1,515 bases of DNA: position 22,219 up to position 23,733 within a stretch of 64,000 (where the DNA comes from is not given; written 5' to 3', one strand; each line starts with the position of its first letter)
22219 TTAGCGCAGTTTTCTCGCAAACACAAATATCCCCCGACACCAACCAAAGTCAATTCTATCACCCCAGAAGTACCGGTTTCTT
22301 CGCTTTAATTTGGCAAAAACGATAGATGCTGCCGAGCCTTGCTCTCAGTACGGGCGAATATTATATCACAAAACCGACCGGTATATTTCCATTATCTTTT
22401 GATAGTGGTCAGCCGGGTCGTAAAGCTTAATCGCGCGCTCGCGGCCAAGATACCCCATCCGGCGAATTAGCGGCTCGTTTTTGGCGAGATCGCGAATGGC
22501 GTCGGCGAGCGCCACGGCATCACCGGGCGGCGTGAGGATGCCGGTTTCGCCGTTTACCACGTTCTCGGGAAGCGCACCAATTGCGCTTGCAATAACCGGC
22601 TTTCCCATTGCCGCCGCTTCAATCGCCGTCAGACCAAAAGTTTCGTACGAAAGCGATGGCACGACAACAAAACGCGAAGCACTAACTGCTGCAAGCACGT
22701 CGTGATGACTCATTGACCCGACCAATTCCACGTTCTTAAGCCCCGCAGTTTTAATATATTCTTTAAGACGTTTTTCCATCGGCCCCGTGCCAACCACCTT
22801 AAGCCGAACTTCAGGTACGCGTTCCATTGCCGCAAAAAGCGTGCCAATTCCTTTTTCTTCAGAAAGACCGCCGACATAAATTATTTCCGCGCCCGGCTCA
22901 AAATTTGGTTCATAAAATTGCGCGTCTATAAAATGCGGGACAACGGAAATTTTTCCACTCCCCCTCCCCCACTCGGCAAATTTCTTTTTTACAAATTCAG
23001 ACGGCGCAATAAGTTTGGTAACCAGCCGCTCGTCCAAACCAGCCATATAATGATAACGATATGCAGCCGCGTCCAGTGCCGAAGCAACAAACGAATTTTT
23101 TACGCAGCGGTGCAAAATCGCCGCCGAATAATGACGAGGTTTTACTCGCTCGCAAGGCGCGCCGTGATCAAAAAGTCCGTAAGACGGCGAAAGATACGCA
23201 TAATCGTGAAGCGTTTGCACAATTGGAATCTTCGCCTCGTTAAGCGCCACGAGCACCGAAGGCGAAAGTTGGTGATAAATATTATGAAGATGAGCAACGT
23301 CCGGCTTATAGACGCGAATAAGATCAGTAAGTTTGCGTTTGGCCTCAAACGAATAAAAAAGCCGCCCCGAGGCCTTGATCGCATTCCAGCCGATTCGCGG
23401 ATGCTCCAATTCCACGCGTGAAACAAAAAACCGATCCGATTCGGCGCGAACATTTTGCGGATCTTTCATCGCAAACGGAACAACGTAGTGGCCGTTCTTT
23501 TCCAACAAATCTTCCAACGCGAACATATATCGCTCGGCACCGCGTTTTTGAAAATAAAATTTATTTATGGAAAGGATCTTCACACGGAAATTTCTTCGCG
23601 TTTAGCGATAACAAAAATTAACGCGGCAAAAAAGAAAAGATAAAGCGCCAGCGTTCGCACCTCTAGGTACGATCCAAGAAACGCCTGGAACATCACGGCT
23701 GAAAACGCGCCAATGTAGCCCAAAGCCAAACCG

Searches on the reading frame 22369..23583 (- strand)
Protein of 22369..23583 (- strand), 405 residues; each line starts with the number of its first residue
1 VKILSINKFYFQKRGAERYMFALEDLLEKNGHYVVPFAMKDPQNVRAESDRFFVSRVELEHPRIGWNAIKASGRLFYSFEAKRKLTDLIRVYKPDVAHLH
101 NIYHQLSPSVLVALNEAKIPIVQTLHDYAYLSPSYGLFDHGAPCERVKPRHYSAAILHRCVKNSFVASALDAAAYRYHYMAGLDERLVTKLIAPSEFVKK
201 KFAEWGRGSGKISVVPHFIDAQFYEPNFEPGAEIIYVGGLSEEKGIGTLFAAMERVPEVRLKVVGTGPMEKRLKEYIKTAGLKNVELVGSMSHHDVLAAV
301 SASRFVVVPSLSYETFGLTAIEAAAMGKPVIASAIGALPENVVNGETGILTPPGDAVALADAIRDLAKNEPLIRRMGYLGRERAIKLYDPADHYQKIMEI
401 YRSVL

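Call 62: search_protein_families(library=pfam, proteins=[window:22369-23583:-], max_evalue=0.00001)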
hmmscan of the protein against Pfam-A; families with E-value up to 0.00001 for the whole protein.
window:22369-23583:- (405 aa): 5 families
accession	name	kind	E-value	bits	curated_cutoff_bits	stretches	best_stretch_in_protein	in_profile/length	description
PF00534.26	Glycos_transf_1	-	2e-35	122.3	26.4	1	229-382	13-171/172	Glycosyl transferases group 1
PF13692.12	Glyco_trans_1_4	-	5.8e-32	111.3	27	1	233-369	3-142/142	Glycosyl transferases group 1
PF13439.12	Glyco_transf_4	-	4.7e-16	59.7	28.5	1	15-222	3-169/170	Glycosyltransferase Family 4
PF13579.12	Glyco_trans_4_4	-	9.5e-11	42.7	29.7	1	15-216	2-156/158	Glycosyl transferase 4-like domain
PF13524.12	Glyco_trans_1_2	-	1.6e-08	35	25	1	249-398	5-143/144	Glycosyl transferase-like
